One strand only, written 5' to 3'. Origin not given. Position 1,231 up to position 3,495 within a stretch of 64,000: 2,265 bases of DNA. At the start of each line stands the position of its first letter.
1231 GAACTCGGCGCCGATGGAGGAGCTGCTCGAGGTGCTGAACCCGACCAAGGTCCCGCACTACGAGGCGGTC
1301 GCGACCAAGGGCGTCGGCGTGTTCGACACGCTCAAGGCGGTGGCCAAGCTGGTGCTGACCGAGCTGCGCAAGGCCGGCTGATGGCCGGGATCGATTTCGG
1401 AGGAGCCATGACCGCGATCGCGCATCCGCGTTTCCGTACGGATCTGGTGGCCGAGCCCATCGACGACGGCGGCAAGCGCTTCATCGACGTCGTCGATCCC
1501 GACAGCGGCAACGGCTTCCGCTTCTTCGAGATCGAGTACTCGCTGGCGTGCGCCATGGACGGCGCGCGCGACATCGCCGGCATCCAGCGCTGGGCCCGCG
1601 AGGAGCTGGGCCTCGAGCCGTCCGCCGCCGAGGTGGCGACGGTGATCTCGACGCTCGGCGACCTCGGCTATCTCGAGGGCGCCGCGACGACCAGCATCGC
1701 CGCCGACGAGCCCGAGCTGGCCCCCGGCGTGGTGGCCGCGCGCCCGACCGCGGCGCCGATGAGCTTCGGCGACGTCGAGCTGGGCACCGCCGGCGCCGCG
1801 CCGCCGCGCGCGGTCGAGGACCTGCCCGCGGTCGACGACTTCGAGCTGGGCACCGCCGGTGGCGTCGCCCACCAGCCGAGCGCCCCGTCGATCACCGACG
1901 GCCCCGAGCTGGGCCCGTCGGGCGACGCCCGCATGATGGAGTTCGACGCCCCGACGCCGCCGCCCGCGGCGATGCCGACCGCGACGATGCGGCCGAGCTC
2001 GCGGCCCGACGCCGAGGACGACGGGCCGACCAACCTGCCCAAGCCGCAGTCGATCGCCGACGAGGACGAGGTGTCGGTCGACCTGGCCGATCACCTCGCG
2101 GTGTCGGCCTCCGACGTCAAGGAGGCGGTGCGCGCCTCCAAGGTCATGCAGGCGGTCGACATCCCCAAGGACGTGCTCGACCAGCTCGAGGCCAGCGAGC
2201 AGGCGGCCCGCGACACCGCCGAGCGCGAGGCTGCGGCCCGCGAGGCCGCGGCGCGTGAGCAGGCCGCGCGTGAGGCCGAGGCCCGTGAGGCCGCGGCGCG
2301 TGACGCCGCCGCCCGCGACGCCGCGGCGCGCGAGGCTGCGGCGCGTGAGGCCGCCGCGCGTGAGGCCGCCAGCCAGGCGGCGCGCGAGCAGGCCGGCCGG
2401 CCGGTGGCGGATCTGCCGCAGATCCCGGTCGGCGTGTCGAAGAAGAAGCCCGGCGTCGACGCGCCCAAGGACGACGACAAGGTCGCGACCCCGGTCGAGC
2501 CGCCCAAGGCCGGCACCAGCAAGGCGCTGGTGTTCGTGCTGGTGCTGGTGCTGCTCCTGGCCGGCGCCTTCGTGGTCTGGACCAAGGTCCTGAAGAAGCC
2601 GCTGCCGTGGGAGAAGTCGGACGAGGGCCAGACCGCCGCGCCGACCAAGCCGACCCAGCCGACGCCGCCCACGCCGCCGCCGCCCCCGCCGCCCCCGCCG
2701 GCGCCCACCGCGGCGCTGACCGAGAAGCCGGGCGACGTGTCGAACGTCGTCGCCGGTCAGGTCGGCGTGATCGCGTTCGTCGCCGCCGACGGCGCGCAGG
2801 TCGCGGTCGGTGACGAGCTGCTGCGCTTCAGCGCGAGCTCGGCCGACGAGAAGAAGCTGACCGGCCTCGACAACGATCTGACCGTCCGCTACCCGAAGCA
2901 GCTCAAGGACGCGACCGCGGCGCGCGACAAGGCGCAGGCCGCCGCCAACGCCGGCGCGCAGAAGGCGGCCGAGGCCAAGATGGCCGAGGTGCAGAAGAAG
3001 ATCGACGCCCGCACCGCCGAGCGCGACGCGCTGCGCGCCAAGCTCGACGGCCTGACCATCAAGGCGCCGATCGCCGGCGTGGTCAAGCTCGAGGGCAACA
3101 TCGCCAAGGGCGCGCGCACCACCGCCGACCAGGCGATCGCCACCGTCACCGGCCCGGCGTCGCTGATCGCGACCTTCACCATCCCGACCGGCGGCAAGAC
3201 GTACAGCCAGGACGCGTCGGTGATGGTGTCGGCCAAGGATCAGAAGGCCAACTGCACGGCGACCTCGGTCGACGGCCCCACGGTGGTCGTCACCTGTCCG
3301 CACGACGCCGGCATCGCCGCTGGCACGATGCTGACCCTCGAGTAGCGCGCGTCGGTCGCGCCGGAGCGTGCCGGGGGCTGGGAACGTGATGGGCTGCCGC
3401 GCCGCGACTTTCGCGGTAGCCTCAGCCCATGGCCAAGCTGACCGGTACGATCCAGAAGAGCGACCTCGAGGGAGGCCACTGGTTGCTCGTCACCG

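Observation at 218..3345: mglBA polarity module with a translationally coupled third gene (membrane protein with AAREA coiled-coil and barrel-sandwich domain)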

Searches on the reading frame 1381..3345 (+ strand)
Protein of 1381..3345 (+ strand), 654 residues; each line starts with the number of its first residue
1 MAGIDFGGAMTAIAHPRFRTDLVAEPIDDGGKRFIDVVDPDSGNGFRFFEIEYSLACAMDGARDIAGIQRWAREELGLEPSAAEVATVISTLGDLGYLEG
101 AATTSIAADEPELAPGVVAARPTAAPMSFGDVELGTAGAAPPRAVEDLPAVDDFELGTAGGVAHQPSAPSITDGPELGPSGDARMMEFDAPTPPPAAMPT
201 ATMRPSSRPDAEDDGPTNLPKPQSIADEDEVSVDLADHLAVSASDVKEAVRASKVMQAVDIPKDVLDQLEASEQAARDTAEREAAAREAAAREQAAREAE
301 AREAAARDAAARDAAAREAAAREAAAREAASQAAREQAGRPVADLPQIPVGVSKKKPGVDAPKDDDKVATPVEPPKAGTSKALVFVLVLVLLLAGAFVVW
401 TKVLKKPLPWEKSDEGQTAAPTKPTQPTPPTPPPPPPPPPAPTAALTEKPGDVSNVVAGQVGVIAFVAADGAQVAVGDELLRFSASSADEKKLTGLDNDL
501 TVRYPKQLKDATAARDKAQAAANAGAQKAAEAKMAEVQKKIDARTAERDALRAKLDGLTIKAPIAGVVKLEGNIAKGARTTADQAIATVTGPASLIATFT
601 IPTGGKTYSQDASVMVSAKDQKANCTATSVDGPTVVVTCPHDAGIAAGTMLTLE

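Call 3: search_protein_families(library=pfam, proteins=[window:1381-3345:+], max_evalue=1)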
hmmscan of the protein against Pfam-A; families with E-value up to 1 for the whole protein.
window:1381-3345:+ (654 aa): 3 families
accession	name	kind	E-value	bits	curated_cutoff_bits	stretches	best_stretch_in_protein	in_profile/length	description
PF07382.16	HC2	-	4.6e-05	24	40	1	257-335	67-151/194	Histone H1-like nucleoprotein HC2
PF13437.12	HlyD_3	-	0.00079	20.6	22.2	1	559-604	1-45/106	HlyD family secretion protein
PF04539.22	Sigma70_r3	-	0.046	14.3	25.3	0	235-271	26-62/78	Sigma-70 region 3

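Call 4: search_protein_families(library=ncbifam, proteins=[window:1381-3345:+], max_evalue=1)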
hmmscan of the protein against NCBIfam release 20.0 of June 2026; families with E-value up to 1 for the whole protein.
window:1381-3345:+ (654 aa): 5 families
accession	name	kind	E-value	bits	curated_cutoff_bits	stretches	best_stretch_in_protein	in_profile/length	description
TIGR01730.1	RND_mfp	subfamily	6.8e-08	31.8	94.9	1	453-607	26-183/322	efflux RND transporter periplasmic adaptor subunit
NF011492.0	PRK14900.1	equivalog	0.00014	19.8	1783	1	234-340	926-1031/1044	valine--tRNA ligase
TIGR02794.1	tolA_full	equivalog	0.0022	17.3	59.45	1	270-335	181-250/362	cell envelope integrity protein TolA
NF038053.1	hist_H1_lk_Burk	equivalog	0.0032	17.7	80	1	263-378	70-175/195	histone H1-like DNA-binding protein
TIGR01000.1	bacteriocin_acc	subfamily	0.06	12.2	258.85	1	525-587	284-346/457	bacteriocin secretion accessory protein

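Call 5: find_homologous_proteins(query=window:1381-3345:+, max_evalue=0.001)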
Query window:1381-3345:+ (654 aa): 320 proteins with E <= 0.001 among 8000 candidates; the best 120 are listed.
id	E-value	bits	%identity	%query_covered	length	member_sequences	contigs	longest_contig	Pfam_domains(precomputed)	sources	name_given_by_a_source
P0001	0.0e+0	1338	99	99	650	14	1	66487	PF07382.17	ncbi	-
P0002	0.0e+0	1267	94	99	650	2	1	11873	-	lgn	-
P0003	0.0e+0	1249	96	38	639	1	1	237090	PF07382.17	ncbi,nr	ncbi:MAG: hypothetical protein JNK64_17725 [Myxococcales bacterium]|nr:hypothetical protein [Myxococ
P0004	0.0e+0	1193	88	99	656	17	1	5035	-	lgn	-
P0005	8.4e-281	951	76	48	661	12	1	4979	-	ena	-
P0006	1.9e-277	940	74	48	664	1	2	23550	-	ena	-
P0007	3.0e-242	824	63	99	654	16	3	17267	-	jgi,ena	jgi:hypothetical protein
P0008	4.7e-234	797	66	48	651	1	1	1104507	-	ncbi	ncbi:MAG: hypothetical protein R3B06_02425 [Kofleriaceae bacterium]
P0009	1.4e-218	746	58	48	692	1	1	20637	-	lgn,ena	-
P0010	1.8e-218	746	58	99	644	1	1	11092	-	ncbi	-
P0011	3.3e-210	718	57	99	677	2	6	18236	-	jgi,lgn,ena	-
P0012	3.5e-195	669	69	75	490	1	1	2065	-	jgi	jgi:hypothetical protein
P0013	1.2e-174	601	51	47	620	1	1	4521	-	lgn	-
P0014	5.9e-172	592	51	99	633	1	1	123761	-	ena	-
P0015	4.5e-170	586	51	98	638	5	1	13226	-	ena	-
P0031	2.3e-112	395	51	40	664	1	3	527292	-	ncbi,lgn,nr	ncbi:MAG: efflux RND transporter periplasmic adaptor subunit [Kofleriaceae bacterium]|nr:efflux RND 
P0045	5.9e-90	321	55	40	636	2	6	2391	-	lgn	-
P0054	3.0e-80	289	31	39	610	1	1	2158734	-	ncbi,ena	-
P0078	1.6e-73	267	29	33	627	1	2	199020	-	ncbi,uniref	ncbi:hypothetical protein [Haliangium sp.]|uniref:hypothetical protein n=1 Tax=Haliangium sp. TaxID=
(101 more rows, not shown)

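Call 6: find_encoding_contigs(protein=P0054, flank=6000, max_places=2)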
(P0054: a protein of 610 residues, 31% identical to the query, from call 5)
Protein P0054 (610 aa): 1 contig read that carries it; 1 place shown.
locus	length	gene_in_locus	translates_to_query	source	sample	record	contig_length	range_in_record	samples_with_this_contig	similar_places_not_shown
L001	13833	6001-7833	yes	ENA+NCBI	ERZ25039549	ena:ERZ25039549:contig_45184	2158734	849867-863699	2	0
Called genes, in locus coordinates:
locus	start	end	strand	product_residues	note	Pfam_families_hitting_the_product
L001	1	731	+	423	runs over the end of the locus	PF02403:Seryl_tRNA_N, PF00587:tRNA-synt_2b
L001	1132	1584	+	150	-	PF00383:dCMP_cyt_deam_1, PF14437:MafB19-deam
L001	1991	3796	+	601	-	PF03215:Rad17 (weak), PF05496:RuvB_N (faint), PF13177:DNA_pol3_delta2, PF13401:AAA_22 (weak), PF00004:AAA, PF07728:AAA_5 (weak), PF22608:DNAX_ATPase_lid, PF12169:DNA_pol3_gamma3, +1 more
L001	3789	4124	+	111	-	PF02575:YbaB_DNA_bd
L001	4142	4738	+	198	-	PF21176:RecR_HhH, PF02132:RecR_ZnF (weak), PF01751:Toprim, PF13662:Toprim_4, PF21175:RecR_C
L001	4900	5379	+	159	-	PF03259:Robl_LC7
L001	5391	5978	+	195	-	PF00025:Arf (weak)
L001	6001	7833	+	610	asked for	-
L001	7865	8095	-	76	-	PF19135:DUF5818 (weak)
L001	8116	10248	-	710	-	PF07719:TPR_2 (faint), PF13174:TPR_6 (faint), PF13428:TPR_14 (faint), PF14559:TPR_19 (faint), PF13181:TPR_8 (faint), PF01464:SLT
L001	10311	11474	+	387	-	PF02771:Acyl-CoA_dh_N, PF02770:Acyl-CoA_dh_M, PF00441:Acyl-CoA_dh_1, PF08028:Acyl-CoA_dh_2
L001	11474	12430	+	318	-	PF01370:Epimerase, PF05368:NmrA (weak), PF13460:NAD_binding_10, PF08338:DUF1731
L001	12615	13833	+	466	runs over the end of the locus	-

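Call 7: find_encoding_contigs(protein=P0078, flank=6000, max_places=2)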
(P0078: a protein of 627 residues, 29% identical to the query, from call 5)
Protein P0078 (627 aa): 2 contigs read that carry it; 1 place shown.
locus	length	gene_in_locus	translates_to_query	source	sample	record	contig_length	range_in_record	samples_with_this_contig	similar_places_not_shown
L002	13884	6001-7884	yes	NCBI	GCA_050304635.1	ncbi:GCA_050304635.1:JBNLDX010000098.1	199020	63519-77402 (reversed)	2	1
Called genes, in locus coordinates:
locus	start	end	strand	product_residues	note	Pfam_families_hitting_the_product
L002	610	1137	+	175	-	PF00383:dCMP_cyt_deam_1, PF14437:MafB19-deam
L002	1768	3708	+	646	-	PF05496:RuvB_N (weak), PF13177:DNA_pol3_delta2, PF13604:AAA_30 (faint), PF00004:AAA, PF07728:AAA_5 (weak), PF13401:AAA_22 (weak), PF22608:DNAX_ATPase_lid, PF12169:DNA_pol3_gamma3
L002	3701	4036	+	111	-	PF02575:YbaB_DNA_bd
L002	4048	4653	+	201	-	PF21176:RecR_HhH, PF01751:Toprim, PF13662:Toprim_4, PF21175:RecR_C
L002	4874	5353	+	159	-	PF03259:Robl_LC7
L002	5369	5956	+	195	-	PF00025:Arf (weak)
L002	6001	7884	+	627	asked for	-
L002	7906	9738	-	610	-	PF08439:Peptidase_M3_N, PF01432:Peptidase_M3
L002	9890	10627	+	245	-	PF03548:LolA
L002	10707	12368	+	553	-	PF01676:Metalloenzyme, PF06415:iPGM_N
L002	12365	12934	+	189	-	PF08534:Redoxin, PF00578:AhpC-TSA, PF00085:Thioredoxin, PF00255:GSHPx (weak), PF13098:Thioredoxin_2 (weak), PF13905:Thioredoxin_8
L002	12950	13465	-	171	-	PF00160:Pro_isomerase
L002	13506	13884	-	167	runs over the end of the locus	PF01878:EVE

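Call 8: find_encoding_contigs(protein=P0031, flank=6000, max_places=2)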
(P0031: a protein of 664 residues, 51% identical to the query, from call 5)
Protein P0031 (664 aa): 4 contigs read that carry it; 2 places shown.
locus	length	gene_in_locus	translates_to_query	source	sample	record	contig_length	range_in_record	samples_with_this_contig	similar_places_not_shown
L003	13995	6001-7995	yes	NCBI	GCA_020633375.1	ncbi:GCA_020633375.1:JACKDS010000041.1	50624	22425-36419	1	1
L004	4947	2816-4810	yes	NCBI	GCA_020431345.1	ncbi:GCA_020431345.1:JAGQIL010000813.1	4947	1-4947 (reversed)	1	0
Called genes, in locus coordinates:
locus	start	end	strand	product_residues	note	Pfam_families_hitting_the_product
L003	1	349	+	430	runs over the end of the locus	PF02403:Seryl_tRNA_N, PF00587:tRNA-synt_2b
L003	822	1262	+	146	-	PF00383:dCMP_cyt_deam_1, PF14437:MafB19-deam, PF14439:Bd3614-deam (weak)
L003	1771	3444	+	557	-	PF05496:RuvB_N (weak), PF13177:DNA_pol3_delta2, PF13604:AAA_30 (faint), PF00004:AAA, PF07728:AAA_5 (weak), PF13401:AAA_22 (weak), PF22608:DNAX_ATPase_lid, PF12169:DNA_pol3_gamma3, +1 more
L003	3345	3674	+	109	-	-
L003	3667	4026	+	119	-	PF02575:YbaB_DNA_bd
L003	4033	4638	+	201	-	PF21176:RecR_HhH, PF02132:RecR_ZnF (weak), PF01751:Toprim, PF13662:Toprim_4, PF21175:RecR_C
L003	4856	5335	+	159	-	PF03259:Robl_LC7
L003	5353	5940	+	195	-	PF00025:Arf (weak)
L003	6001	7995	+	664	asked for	-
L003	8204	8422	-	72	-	-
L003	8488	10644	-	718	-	PF13428:TPR_14 (faint), PF13432:TPR_16 (faint), PF07719:TPR_2 (faint), PF12895:ANAPC3 (faint), PF13174:TPR_6 (faint), PF13424:TPR_12 (faint), PF13525:YfiO, PF01464:SLT, +1 more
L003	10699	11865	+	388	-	PF02771:Acyl-CoA_dh_N, PF02770:Acyl-CoA_dh_M, PF00441:Acyl-CoA_dh_1, PF08028:Acyl-CoA_dh_2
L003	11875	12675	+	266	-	PF08543:Phos_pyr_kin, PF00294:PfkB (weak)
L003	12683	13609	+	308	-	PF01370:Epimerase, PF05368:NmrA, PF13460:NAD_binding_10, PF08338:DUF1731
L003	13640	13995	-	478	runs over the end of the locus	PF00158:Sigma54_activat, PF13191:AAA_16 (weak), PF14532:Sigma54_activ_2, PF07728:AAA_5 (weak), PF25601:AAA_lid_14, PF02954:HTH_8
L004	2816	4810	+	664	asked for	-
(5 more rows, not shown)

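Call 25: predict_structure(alignment_id=A1)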
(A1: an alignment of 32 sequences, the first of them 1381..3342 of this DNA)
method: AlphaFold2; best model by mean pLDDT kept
length: 654 residues; sequences in the alignment: 32
mean_pLDDT: 70.0   pTM: 0.36
mean pLDDT of the five models: 70.0, 69.4, 69.2, 69.0, 67.4
residues with pLDDT >= 90: 172; 70-90: 212; 50-70: 83; < 50: 187
segments of 3 or more residues with pLDDT < 50: 1-13, 102-168, 170-190, 196-208, 210-215, 221-227, 230-234, 239-242, 350-356, 358-361, 363-371, 375-378, 411-420
pLDDT, mean of each block of 10 residues (from residue 1): 37 58 76 79 78 75 74 83 79 72 42 36 38 37 40 38 37 40 39 48 41 48 45 49 56 54 75 83 89 90 91 93 92 78 50 43 44 49 77 77 55 42 50 62 83 90 93 94 92 95 96 96 94 96 96 93 94 90 92 87 81 87 88 87 81 85
secondary structure, 60 per line:
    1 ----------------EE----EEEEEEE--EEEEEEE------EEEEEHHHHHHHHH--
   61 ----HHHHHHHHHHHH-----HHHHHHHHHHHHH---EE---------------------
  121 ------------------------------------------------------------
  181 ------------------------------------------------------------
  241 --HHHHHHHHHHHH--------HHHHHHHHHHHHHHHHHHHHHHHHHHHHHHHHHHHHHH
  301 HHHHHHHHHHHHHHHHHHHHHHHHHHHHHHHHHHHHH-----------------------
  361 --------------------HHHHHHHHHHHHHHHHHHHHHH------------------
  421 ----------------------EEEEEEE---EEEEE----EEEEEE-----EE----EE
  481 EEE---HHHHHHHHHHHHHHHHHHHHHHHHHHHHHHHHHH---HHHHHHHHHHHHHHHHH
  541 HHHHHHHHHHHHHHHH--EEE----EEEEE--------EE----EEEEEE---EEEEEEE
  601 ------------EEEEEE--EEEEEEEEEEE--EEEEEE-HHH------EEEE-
elements in order (helices of 4 or more, strands of 3 or more residues): E23-29 E32-38 E45-49 H50-58 H65-76 H82-94 H243-254 H263-337 H381-402 E443-449 E453-457 E462-467 E479-483 H487-520 H524-556 E559-561 E566-570 E585-590 E594-600 E613-618 E621-631 E634-639 E650-653

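Call 30: fold_search(model_id=the predicted structure, library=pdb)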
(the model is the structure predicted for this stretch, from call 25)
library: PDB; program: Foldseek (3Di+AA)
matches with E <= 10: 776; with E <= 0.001: 68
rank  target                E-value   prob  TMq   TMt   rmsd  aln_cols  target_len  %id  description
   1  9j3d_D                1.3e-12  1.00  0.22  0.37   7.1       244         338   18  Cryo-EM structure of TMexCD1-TOprJ1 (released 2025-08-13)
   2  2f1m_D                1.3e-11  1.00  0.22  0.52   7.2       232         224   16  Conformational flexibility in the multidrug efflux system protein AcrA (released 2006-03-21)
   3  5xu0_A                1.4e-11  1.00  0.20  0.44   7.7       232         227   16  Structure of the membrane fusion protein Spr0693 from Streptococcus pneumoniae R6 (released 2018-01-24)
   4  1vf7_E                1.8e-11  1.00  0.19  0.37   8.6       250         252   18  Crystal structure of the membrane fusion protein, MexA of the multidrug transporter (released 2004-05-25)
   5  2f1m_B                2.3e-11  1.00  0.22  0.52   6.9       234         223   16  Conformational flexibility in the multidrug efflux system protein AcrA (released 2006-03-21)
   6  9tg4_G                3.6e-11  1.00  0.22  0.36   7.6       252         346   16  Structure of the YbjP lipoprotein bound to the AcrABZ-TolC efflux pump (released 2026-04-08)
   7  9v53_A1               3.8e-11  1.00  0.22  0.36   7.6       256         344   16  Structure of TolC, YbjP, and AcrABZ complex (released 2025-11-05)
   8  5xu0_C                3.8e-11  1.00  0.20  0.44   7.8       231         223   16  Structure of the membrane fusion protein Spr0693 from Streptococcus pneumoniae R6 (released 2018-01-24)
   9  1vf7_F                4.1e-11  1.00  0.20  0.42   8.2       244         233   16  Crystal structure of the membrane fusion protein, MexA of the multidrug transporter (released 2004-05-25)
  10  1vf7_B                4.3e-11  1.00  0.18  0.39   8.7       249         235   18  Crystal structure of the membrane fusion protein, MexA of the multidrug transporter (released 2004-05-25)
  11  9a2v_MODEL_1_A        6.7e-11  1.00  0.20  0.30   8.6       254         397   18  Model of E. coli AcrA by in-cell photo-crosslinking MS and deep learning (released 2023-02-24)
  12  2f1m_A                7.1e-11  1.00  0.21  0.48   7.9       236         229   17  Conformational flexibility in the multidrug efflux system protein AcrA (released 2006-03-21)
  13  1vf7_M                7.5e-11  1.00  0.20  0.41   8.1       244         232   16  Crystal structure of the membrane fusion protein, MexA of the multidrug transporter (released 2004-05-25)
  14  9tg4_E                8.4e-11  1.00  0.22  0.36   7.4       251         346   16  Structure of the YbjP lipoprotein bound to the AcrABZ-TolC efflux pump (released 2026-04-08)
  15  2v4d_D                9.4e-11  1.00  0.19  0.41   8.5       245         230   16  Re-refinement of MexA adaptor protein (released 2009-04-14)
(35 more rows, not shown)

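Call 46: find_related_loci(query=A1, collection=metagenome_contigs, flank=3000)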
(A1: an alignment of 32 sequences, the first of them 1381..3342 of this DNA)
Query A1 (654 aa) in metagenome_contigs; peptide patterns used: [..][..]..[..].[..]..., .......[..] (x = any residue, [..] = any of these).
598 stretches matched a pattern (row limit reached: there are more); 140 encode a relative of the query (tblastn E <= 1e-3); the best 80 are kept; 80 distinct loci.
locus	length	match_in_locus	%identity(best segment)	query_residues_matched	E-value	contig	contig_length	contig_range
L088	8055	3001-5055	57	4-654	0e+0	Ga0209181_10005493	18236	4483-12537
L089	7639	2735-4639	51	10-654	3e-155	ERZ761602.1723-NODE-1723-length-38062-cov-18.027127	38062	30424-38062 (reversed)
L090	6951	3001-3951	89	339-654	2e-144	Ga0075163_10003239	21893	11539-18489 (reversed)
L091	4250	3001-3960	76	338-654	9e-108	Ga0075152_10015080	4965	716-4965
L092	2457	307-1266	76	338-654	3e-110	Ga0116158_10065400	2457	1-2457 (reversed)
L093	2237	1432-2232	75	7-271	1e-105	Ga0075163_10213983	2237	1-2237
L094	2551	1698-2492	61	10-275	1e-91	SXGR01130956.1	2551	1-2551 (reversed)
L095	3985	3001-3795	61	10-275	2e-88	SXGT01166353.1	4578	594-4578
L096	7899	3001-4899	35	16-653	6e-83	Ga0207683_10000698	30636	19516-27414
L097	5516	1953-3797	35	8-653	5e-81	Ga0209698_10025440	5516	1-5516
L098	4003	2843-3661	59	7-276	1e-81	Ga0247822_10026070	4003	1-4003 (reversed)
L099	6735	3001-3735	60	9-262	2e-76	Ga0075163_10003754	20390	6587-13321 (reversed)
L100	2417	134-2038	37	14-653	6e-78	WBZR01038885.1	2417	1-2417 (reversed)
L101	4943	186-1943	36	15-654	2e-73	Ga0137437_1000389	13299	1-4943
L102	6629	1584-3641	53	9-653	9e-72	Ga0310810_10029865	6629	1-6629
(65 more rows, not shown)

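Call 73: list_cluster_members(proteins=[P0001, P0078, P0008])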
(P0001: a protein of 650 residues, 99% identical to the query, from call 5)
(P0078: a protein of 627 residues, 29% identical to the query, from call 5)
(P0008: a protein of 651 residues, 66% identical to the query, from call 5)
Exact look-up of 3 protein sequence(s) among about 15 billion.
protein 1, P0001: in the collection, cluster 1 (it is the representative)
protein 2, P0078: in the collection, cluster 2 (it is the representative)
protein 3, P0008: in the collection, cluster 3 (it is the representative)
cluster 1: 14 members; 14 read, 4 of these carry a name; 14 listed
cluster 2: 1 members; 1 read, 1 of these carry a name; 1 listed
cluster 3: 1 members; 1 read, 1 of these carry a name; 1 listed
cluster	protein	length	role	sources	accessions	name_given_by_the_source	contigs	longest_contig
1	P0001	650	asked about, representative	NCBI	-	-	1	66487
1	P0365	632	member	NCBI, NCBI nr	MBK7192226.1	MAG: hypothetical protein IPH80_07090 [Myxococcales bacterium] | hypothetical protein [Myxococcales bacterium]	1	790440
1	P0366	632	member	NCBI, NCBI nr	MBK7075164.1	MAG: hypothetical protein IPH44_22995 [Myxococcales bacterium] | hypothetical protein [Myxococcales bacterium]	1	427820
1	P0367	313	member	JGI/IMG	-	biotin carboxyl carrier protein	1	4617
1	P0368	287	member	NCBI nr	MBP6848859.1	hypothetical protein [Kofleriaceae bacterium]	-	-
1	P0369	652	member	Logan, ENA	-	-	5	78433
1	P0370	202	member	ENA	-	-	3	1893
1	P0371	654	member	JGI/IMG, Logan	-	-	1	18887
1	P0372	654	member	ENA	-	-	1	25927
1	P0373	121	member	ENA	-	-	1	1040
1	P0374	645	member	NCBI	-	-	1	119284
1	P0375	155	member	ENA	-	-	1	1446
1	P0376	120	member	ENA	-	-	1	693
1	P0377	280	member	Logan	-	-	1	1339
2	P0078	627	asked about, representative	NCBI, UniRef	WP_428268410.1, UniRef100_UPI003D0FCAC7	hypothetical protein [Haliangium sp.] | hypothetical protein n=1 Tax=Haliangium sp. TaxID=2663208 RepID=UPI003D0FCAC7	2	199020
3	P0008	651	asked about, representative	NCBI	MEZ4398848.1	MAG: hypothetical protein R3B06_02425 [Kofleriaceae bacterium]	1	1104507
